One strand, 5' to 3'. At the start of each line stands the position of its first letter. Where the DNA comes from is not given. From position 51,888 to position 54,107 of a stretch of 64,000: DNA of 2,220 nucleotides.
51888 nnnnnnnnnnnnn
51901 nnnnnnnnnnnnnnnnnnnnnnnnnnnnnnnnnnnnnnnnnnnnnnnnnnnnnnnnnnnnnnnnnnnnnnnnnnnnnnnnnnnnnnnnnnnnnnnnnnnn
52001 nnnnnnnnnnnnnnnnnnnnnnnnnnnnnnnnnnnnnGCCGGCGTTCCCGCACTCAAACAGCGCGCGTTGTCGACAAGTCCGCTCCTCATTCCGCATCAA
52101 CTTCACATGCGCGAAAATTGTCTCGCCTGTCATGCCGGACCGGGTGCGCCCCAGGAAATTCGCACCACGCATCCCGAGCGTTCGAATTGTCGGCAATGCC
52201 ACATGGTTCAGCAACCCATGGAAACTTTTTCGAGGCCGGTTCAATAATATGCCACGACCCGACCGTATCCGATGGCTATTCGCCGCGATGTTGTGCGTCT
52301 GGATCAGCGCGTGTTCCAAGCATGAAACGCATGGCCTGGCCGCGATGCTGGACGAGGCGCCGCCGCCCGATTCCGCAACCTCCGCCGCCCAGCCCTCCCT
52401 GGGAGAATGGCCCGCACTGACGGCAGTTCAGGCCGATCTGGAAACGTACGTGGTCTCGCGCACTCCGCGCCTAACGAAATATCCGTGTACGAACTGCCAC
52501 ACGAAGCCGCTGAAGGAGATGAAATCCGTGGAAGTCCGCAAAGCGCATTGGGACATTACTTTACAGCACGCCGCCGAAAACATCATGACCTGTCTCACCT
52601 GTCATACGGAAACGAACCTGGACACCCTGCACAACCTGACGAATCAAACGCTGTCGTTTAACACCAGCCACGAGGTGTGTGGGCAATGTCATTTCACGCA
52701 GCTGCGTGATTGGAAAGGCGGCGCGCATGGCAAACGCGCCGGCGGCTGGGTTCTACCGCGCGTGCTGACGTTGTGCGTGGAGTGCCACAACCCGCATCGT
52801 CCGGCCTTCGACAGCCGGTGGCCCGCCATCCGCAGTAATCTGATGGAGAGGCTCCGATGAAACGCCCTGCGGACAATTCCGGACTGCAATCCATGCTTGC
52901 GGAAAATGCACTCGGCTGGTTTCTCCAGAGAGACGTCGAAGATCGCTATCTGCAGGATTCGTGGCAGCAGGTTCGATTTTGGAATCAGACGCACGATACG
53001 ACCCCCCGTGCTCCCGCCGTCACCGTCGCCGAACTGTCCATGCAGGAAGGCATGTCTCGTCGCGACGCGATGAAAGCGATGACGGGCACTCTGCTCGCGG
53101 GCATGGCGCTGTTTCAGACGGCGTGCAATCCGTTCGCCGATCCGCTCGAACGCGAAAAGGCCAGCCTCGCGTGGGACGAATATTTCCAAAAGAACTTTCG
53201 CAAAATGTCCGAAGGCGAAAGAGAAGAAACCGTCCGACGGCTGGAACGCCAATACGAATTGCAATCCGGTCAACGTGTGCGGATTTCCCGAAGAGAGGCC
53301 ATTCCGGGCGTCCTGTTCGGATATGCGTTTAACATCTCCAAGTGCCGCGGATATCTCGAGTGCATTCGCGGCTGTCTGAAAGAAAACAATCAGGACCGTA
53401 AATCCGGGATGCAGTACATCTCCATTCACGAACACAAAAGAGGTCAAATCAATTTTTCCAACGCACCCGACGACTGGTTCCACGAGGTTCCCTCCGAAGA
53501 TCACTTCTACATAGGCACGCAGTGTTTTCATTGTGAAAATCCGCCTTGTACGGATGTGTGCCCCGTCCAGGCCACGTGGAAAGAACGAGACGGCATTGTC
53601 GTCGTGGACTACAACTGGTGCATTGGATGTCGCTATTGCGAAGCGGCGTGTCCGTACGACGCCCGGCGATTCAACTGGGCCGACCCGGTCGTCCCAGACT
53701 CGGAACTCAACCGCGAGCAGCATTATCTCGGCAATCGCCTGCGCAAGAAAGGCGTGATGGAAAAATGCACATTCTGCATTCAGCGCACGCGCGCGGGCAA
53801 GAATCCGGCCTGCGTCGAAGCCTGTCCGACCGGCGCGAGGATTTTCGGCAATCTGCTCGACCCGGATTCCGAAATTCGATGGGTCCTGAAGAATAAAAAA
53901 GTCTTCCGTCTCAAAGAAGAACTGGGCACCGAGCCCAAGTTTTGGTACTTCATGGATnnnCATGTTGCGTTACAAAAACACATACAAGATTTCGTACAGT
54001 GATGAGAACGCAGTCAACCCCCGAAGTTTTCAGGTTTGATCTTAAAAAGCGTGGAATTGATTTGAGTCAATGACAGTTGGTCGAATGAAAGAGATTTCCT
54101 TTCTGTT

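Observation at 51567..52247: Membrane-anchored NapB-NapB tandem fusion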

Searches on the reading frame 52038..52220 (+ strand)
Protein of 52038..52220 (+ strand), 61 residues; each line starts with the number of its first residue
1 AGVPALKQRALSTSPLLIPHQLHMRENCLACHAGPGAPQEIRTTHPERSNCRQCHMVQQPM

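Call 23: search_protein_families(library=pfam, alignment_id=A3, max_evalue=1)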
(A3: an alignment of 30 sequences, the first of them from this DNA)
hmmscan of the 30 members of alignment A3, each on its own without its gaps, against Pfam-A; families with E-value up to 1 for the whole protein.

A. member 1, seq(61 aa): 9 families
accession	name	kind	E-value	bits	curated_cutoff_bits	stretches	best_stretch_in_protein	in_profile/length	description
PF14522.11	Cytochrome_C7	-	0.00029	21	24.8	1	21-55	37-66/67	Cytochrome c7 and related cytochrome c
PF02085.21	Cytochrom_CIII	-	0.0017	19.1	22.9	1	11-58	16-56/101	Class III cytochrome C family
PF09699.15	Paired_CXXCH_1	-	0.0044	17.1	20.6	1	25-57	6-38/41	Doubled CXXCH motif (Paired_CXXCH_1)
PF03892.19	NapB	-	0.012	16.2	25.1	2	8-33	41-72/127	Nitrate reductase cytochrome c-type subunit (NapB)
PF11845.13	Tll0287-like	-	0.033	15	24.1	1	21-48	96-125/144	Tll0287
PF15028.12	PTCRA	-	0.11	12.8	23.1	1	27-49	84-106/127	Pre-T-cell antigen receptor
PF14537.11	Cytochrom_c3_2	-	0.15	13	25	1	24-58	5-36/79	Cytochrome c3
PF13442.11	Cytochrome_CBB3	-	0.18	12.6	27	1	24-37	10-22/68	Cytochrome C oxidase, cbb3-type, subunit III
PF18509.6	MCR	-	0.18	11.8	30.4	1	43-57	9-26/30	Magnetochrome domain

B. families by the number of members that match (of 30 scanned): 19 families
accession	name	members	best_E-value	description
PF14522.11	Cytochrome_C7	30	4.9e-05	Cytochrome c7 and related cytochrome c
PF09699.15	Paired_CXXCH_1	30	0.0015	Doubled CXXCH motif (Paired_CXXCH_1)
PF03892.19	NapB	29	2.6e-05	Nitrate reductase cytochrome c-type subunit (NapB)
PF14537.11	Cytochrom_c3_2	29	0.0076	Cytochrome c3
PF13435.11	Cytochrome_C554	25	0.0033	Cytochrome c554 and c-prime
PF18509.6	MCR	23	2.5e-05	Magnetochrome domain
PF11845.13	Tll0287-like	21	0.0018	Tll0287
PF13442.11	Cytochrome_CBB3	21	0.015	Cytochrome C oxidase, cbb3-type, subunit III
PF02085.21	Cytochrom_CIII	17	0.0017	Class III cytochrome C family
PF22113.1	Mtrc-MtrF_II-IV_dom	15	0.068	Outer membrane cytochrome MtrC/MtrF-like, domains II/IV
PF22678.1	Cytochrom_c_NrfB-like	11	0.0026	Cytochrome c-type protein NrfB-like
PF15028.12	PTCRA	11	0.023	Pre-T-cell antigen receptor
PF03264.19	Cytochrom_NNT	7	0.013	NapC/NirT cytochrome c family, N-terminal region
PF16694.10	Cytochrome_P460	7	0.12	Cytochrome P460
PF18048.7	TRAF6_Z2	4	0.073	TNF receptor-associated factor 6 zinc finger 2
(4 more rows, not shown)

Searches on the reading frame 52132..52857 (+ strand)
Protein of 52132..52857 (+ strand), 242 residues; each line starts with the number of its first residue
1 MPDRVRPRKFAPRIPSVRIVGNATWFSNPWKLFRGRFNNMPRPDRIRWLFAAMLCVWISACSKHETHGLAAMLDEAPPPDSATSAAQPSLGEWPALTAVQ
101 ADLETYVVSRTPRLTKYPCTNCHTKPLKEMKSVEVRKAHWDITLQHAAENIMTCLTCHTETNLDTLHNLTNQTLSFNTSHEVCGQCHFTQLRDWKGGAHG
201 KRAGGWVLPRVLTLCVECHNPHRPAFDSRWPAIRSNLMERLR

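Call 3: search_protein_families(library=pfam, proteins=[window:52132-52857:+], max_evalue=0.01)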
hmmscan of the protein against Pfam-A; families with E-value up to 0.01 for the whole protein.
window:52132-52857:+ (242 aa): 4 families
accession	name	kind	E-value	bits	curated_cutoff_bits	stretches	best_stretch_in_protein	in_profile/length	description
PF22113.1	Mtrc-MtrF_II-IV_dom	-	9.7e-06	25.7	30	1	114-167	118-175/176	Outer membrane cytochrome MtrC/MtrF-like, domains II/IV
PF14522.11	Cytochrome_C7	-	3.9e-05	23.8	24.8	1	115-187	12-66/67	Cytochrome c7 and related cytochrome c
PF13435.11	Cytochrome_C554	-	0.0016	19.8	20.8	0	182-202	1-21/84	Cytochrome c554 and c-prime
PF09699.15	Paired_CXXCH_1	-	0.0038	17.3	20.6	0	215-223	9-17/41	Doubled CXXCH motif (Paired_CXXCH_1)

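Call 4: search_protein_families(library=ncbifam, proteins=[window:52132-52857:+], max_evalue=0.01)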
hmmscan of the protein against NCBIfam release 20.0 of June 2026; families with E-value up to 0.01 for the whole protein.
window:52132-52857:+ (242 aa): 3 families
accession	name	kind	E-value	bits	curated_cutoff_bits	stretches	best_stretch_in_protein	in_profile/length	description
TIGR03508.1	decahem_SO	subfamily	4.2e-05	23.2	192.2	1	118-224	72-155/258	DmsE family decaheme c-type cytochrome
TIGR03153.1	cytochr_NrfH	equivalog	0.00022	21.3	134.2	0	173-225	21-64/138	cytochrome c nitrite reductase small subunit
TIGR04257.1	nanowire_3heme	domain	0.0015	18.7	40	0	146-188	20-59/75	c(7)-type cytochrome triheme domain-containing protein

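Call 54: search_protein_families(library=pfam, proteins=[window:52249-52857:+], max_evalue=0.01)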
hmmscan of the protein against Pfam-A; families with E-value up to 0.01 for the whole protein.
window:52249-52857:+ (203 aa): 3 families
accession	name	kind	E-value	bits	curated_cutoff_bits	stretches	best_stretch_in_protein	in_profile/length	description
PF22113.1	Mtrc-MtrF_II-IV_dom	-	6.3e-06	26.3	30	1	75-128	118-175/176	Outer membrane cytochrome MtrC/MtrF-like, domains II/IV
PF14522.11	Cytochrome_C7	-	3.4e-05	24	24.8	0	106-181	7-67/67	Cytochrome c7 and related cytochrome c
PF13435.11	Cytochrome_C554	-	0.00058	21.2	20.8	0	143-163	1-21/84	Cytochrome c554 and c-prime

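Call 79: search_solved_structures(query=window:52249-52857:+, max_evalue=1)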
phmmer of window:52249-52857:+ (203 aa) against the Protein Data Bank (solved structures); distinct sequences matched with E-value up to 1: 2.
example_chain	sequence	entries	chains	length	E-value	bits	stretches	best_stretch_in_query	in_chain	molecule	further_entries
6r2q_A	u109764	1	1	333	0.03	17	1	114-190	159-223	Cystathionine beta-synthase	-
3cyr_A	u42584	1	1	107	0.49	13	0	90-120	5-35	CYTOCHROME C3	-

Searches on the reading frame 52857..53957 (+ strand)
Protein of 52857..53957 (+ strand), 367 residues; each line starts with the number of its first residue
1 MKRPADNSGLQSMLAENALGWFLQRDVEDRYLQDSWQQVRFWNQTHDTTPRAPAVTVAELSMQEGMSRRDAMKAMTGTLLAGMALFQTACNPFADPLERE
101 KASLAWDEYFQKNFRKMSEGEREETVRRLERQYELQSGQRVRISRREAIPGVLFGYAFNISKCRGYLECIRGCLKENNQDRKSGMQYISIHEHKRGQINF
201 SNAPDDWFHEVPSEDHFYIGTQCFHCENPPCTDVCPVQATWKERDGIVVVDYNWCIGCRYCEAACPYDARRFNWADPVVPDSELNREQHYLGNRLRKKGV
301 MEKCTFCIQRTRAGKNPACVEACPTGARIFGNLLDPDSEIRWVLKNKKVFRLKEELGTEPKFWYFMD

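Call 3: search_protein_families(library=pfam, proteins=[window:52857-53957:+], max_evalue=0.01)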
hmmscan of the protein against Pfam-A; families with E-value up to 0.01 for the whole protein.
window:52857-53957:+ (367 aa): 11 families
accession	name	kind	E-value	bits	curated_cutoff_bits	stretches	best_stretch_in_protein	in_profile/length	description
PF13247.11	Fer4_11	-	1.8e-23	83.1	26.2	2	216-277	3-66/100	4Fe-4S dicluster domain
PF12838.12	Fer4_7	-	5.1e-11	43.3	27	1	255-327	2-52/52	4Fe-4S dicluster domain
PF13187.11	Fer4_9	-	4.7e-10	39.8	27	2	255-327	2-51/52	4Fe-4S dicluster domain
PF13237.11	Fer4_10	-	2e-09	37.7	25.5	2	248-324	2-53/53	4Fe-4S dicluster domain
PF00037.32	Fer4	-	9.4e-09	35.2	21.1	1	248-270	1-23/24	4Fe-4S binding domain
PF12797.12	Fer4_2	-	1.1e-05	25.5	24.5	1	247-267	2-22/22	4Fe-4S binding domain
PF12837.12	Fer4_6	-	6.3e-05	23.2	25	1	247-269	1-23/24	4Fe-4S binding domain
PF14697.11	Fer4_21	-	0.00052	20.5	35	1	221-268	6-55/59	4Fe-4S dicluster domain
PF25160.1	LdpA_Fe-S-bd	-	0.00069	19.8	27.6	1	226-268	5-41/49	LdpA Fe-S cluster-binding domain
PF14691.11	Fer4_20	-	0.0011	19.2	25.8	0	221-240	22-41/113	Dihydroprymidine dehydrogenase domain II, 4Fe-4S cluster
PF13484.11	Fer4_16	-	0.0022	19.1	30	0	251-267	49-65/66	4Fe-4S double cluster binding domain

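Call 4: search_protein_families(library=ncbifam, proteins=[window:52857-53957:+], max_evalue=0.01)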
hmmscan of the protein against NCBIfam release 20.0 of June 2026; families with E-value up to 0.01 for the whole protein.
window:52857-53957:+ (367 aa): 42 families (the best 25 are shown)
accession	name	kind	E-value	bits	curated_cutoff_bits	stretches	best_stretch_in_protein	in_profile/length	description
NF045797.1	DsrO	equivalog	7.8e-57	192.4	200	1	144-365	34-234/235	sulfate reduction electron transfer complex DsrMKJOP subunit DsrO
NF041782.1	mnquin_red_QrcC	equivalog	3.5e-44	151.2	400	1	154-365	1-225/239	menaquinone reductase iron-sulfur cluster-binding subunit QrcC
NF041715.1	arsenate_red_ArrB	equivalog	6.7e-38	130.5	450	2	280-365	142-225/233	arsenate respiratory reductase iron-sulfur subunit ArrB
NF011569.0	PRK14993.1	equivalog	1.2e-36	126.4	416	2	219-273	96-150/244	tetrathionate reductase subunit TtrB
TIGR03149.1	cyt_nit_nrfC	equivalog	1.3e-35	122.8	377.6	2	301-363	151-214/225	cytochrome c nitrite reductase Fe-S protein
NF008134.0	PRK10882.1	equivalog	1.3e-30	106.6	263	2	145-278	31-169/329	hydrogenase 2 operon protein HybA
TIGR02951.1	DMSO_dmsB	equivalog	7e-30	104.2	214.1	2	154-278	2-120/161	DMSO/selenate family reductase complex B subunit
NF045715.1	sulf_resp_HmcB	equivalog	9.7e-27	93.9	420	1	155-332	38-197/307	sulfate respiration complex iron-sulfur protein HmcB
TIGR03478.1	DMSO_red_II_bet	subfamily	2.7e-23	82.4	480.7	2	205-274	113-183/321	DMSO reductase family type II enzyme, iron-sulfur subunit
NF038355.1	FDH3_beta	equivalog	2.1e-21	76.8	240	1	219-332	50-163/180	formate dehydrogenase FDH3 subunit beta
NF042979.1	EthbenzDh_ebdB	equivalog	1.3e-20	73.6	740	2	210-274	140-205/354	ethylbenzene dehydrogenase subunit beta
TIGR01582.1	FDH-beta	equivalog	1.1e-18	67.4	334.7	2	159-276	27-147/283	formate dehydrogenase subunit beta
NF007658.0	PRK10330.1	equivalog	4e-16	59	260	1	220-329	55-153/181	electron transport protein HydN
TIGR01660.1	narH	equivalog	3.8e-15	55.3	524.05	1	191-275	151-236/492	nitrate reductase subunit beta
NF009408.0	PRK12769.1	equivalog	4.5e-15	54.8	1003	1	220-327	53-141/659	formate-dependent uric acid utilization protein AegA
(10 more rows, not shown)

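Call 78: search_solved_structures(query=window:53040-53957:+, max_evalue=1e-10)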
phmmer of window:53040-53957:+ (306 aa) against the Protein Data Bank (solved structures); distinct sequences matched with E-value up to 1e-10: 17.
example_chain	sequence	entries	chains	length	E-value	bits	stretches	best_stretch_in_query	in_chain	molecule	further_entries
2vpw_B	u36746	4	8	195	5.5e-32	114.3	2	159-211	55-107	NRFC PROTEIN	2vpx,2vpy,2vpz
6cz7_B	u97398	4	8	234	6.2e-32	114.1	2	232-304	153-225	4Fe-4S ferredoxin, iron-sulfur binding domain protein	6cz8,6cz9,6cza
6f0k_B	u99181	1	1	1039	2e-26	96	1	160-303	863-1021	Fe-S-cluster-containing hydrogenase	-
6btm_B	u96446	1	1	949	9.1e-26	93.8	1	157-304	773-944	Alternative Complex III subunit B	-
8k9e_B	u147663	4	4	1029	1e-23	87.1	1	92-257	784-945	Fe-S-cluster-containing hydrogenase components 1-like protein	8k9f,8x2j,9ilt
2ivf_B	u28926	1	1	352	1.7e-21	79.8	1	150-213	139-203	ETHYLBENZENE DEHYDROGENASE BETA-SUBUNIT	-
7qv7_A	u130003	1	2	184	1.7e-19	73.2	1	159-292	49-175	Hydrogen dependent carbon dioxide reductase subunit HycB3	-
6lod_B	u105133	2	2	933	3.7e-19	72.1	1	87-304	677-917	Fe-S-cluster-containing hydrogenase components 1-like protein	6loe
4ydd_B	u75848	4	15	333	9.1e-19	70.8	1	144-212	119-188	DMSO reductase family type II enzyme, iron-sulfur subunit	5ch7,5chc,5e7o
1kqf_B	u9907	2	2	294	6.9e-16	61.4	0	161-215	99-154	FORMATE DEHYDROGENASE, NITRATE-INDUCIBLE, IRON-SULFUR SUBUNIT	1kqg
1q16_B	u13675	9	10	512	4.1e-15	58.8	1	138-214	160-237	Respiratory nitrate reductase 1 beta chain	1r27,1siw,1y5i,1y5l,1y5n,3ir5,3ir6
1y4z_B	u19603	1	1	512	1.4e-14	57.1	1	138-214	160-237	Respiratory nitrate reductase 1 beta chain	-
3egw_B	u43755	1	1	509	2.4e-14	56.3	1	138-214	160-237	Respiratory nitrate reductase 1 beta chain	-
7qv7_B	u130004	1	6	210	7.3e-14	54.7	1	153-266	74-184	Hydrogen dependent carbon dioxide reductase subunit HycB4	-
7z0s_B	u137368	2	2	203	3.1e-13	52.7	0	161-290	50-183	Formate hydrogenlyase subunit 2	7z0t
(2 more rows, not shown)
